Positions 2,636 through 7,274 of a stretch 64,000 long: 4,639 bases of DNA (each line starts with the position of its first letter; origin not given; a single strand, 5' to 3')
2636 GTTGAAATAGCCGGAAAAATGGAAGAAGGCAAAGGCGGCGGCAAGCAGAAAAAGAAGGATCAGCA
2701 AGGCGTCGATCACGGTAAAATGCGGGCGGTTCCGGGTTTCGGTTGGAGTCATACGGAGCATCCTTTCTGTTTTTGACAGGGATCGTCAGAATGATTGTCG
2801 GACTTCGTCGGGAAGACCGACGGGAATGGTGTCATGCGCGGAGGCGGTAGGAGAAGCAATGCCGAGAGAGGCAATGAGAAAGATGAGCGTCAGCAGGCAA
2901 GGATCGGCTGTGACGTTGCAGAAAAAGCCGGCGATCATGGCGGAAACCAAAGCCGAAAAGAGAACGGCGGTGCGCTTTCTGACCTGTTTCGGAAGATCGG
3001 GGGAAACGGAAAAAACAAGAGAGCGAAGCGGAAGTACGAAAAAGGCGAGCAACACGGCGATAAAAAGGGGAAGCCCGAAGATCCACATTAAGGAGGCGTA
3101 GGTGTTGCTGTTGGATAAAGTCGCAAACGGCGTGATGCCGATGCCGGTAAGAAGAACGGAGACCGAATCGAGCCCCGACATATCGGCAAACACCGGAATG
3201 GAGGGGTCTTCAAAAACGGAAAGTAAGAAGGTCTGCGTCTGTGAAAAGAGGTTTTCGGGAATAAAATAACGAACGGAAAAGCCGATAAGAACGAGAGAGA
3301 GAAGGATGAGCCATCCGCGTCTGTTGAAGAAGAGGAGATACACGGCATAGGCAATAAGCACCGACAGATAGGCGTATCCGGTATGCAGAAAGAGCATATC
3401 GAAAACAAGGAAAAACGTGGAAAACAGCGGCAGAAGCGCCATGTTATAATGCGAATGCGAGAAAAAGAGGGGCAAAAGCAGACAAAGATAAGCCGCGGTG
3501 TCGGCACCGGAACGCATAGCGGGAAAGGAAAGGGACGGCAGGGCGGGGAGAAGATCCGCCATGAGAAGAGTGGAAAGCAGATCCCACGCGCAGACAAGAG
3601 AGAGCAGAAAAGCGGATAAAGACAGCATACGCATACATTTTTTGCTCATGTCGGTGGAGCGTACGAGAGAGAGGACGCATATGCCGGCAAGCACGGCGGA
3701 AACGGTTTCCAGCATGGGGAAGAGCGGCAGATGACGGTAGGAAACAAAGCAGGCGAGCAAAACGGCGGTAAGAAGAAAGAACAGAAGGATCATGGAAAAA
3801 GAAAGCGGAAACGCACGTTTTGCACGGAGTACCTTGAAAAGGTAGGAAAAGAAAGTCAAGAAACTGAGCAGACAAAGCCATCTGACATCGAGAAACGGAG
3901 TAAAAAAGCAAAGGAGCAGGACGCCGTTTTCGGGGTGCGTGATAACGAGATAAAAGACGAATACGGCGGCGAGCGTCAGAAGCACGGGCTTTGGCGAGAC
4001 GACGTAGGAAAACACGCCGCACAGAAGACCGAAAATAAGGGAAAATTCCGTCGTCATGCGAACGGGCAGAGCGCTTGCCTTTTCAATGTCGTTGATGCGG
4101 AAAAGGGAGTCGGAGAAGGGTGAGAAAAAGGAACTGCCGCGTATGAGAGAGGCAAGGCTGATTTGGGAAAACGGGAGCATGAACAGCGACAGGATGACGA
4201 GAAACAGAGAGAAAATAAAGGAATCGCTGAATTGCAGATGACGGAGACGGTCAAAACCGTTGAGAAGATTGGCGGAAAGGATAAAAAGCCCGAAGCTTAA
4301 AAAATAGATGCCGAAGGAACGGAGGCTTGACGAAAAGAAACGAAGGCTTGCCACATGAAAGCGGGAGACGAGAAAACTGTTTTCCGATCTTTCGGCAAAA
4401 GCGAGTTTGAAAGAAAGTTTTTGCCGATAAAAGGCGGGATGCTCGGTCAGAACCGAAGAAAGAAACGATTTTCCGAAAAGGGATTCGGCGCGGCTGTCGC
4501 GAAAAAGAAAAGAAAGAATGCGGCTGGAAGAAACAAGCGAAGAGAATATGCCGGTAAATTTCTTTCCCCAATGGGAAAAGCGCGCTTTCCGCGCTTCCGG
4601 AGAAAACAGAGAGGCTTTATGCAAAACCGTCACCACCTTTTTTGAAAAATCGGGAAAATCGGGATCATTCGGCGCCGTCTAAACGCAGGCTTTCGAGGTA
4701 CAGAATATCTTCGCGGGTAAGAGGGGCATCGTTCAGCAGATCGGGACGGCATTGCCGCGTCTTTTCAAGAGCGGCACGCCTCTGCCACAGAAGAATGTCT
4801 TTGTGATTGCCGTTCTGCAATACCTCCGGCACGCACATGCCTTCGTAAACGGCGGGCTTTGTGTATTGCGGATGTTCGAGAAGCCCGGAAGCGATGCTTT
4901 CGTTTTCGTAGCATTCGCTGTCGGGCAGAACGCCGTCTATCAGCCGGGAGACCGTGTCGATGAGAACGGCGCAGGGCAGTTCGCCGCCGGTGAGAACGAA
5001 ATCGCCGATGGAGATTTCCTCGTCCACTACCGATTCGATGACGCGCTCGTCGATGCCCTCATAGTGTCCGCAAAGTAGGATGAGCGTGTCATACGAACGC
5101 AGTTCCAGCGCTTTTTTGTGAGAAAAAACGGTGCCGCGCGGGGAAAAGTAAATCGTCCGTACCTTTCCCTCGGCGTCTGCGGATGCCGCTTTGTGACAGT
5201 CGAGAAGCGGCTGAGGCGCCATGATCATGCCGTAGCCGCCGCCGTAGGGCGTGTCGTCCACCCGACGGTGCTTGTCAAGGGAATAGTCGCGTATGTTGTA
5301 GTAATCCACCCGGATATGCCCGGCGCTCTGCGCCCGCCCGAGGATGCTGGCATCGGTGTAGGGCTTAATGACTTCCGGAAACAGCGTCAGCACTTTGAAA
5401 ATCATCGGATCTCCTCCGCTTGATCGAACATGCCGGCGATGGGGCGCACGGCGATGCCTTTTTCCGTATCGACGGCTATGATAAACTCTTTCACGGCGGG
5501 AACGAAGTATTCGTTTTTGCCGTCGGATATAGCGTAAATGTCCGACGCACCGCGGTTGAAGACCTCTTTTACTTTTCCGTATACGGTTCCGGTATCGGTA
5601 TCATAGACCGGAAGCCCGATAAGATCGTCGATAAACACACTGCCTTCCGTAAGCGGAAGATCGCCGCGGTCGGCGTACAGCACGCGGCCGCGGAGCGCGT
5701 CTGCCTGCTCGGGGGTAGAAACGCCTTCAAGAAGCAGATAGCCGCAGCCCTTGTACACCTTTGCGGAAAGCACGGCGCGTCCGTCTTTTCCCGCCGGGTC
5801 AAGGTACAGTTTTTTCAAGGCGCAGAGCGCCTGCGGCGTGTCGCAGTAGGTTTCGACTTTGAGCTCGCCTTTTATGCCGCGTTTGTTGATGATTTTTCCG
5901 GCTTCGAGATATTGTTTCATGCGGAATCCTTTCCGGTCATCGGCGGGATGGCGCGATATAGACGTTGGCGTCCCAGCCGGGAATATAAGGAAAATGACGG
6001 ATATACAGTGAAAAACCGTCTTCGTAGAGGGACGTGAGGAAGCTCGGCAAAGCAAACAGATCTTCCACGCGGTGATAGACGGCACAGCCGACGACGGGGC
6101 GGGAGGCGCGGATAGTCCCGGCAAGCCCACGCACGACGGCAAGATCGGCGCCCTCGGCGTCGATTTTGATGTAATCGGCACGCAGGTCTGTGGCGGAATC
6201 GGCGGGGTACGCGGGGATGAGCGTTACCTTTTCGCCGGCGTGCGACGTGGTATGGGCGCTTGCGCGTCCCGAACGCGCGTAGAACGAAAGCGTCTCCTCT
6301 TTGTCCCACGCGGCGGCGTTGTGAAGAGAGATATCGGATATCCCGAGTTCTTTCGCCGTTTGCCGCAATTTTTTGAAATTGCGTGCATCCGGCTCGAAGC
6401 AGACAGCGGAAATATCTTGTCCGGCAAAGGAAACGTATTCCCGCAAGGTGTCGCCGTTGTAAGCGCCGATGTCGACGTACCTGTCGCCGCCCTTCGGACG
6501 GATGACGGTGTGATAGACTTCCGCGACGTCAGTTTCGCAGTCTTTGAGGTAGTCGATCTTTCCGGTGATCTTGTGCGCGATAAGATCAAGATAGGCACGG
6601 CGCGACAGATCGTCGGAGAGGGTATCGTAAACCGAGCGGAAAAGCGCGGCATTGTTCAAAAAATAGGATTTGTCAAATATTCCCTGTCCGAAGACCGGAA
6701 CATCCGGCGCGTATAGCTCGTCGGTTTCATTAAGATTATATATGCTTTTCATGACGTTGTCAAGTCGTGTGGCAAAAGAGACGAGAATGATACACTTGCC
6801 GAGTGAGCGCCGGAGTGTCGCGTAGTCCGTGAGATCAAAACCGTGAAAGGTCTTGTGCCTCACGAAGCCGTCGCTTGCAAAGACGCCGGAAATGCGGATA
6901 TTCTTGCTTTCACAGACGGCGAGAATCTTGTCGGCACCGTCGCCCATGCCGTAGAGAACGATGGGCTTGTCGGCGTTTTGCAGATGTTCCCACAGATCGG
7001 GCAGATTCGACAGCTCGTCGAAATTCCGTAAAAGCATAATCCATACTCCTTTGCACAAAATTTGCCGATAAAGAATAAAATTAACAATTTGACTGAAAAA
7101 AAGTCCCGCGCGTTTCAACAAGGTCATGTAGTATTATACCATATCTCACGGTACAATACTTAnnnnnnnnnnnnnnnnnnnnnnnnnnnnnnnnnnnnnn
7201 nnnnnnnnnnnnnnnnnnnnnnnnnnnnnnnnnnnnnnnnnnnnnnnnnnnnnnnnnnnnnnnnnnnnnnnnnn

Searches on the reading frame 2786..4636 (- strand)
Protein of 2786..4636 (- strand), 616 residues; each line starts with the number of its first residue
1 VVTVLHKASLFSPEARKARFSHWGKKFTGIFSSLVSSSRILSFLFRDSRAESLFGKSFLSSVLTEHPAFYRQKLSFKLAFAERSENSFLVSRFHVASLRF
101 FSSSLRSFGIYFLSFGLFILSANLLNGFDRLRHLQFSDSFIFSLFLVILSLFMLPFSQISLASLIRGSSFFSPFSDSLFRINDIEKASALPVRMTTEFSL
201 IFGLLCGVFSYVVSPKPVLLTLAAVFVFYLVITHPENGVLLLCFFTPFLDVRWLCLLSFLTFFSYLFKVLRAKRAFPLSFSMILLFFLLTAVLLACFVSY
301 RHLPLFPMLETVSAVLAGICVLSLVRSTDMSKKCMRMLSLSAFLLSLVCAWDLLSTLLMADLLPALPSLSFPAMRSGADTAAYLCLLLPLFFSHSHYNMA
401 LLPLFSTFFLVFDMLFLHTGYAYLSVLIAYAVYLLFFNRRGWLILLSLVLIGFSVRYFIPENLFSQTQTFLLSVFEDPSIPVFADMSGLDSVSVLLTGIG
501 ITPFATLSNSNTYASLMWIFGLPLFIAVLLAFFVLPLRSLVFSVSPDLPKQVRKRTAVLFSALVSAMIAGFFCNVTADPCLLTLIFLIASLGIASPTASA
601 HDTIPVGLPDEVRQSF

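Call 9: search_protein_families(library=pfam, proteins=[window:2786-4633:-], max_evalue=0.001)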
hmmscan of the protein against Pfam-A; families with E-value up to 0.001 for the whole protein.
window:2786-4633:- (615 aa): 0 families

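Call 46: find_encoding_contigs(protein=window:2786-4636:-, flank=10000, max_places=2)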
Protein window:2786-4636:- (616 aa): no gene with exactly this product is on record in the collection.

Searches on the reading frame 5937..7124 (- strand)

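Call 9: search_protein_families(library=pfam, proteins=[window:5937-7124:-], max_evalue=0.001)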
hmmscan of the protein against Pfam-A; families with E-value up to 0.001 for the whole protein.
window:5937-7124:- (395 aa): 1 family
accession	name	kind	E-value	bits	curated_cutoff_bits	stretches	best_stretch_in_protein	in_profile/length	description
PF05050.19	Methyltransf_21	-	2.2e-10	41.4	22.7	1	218-349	1-144/173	Methyltransferase FkbM domain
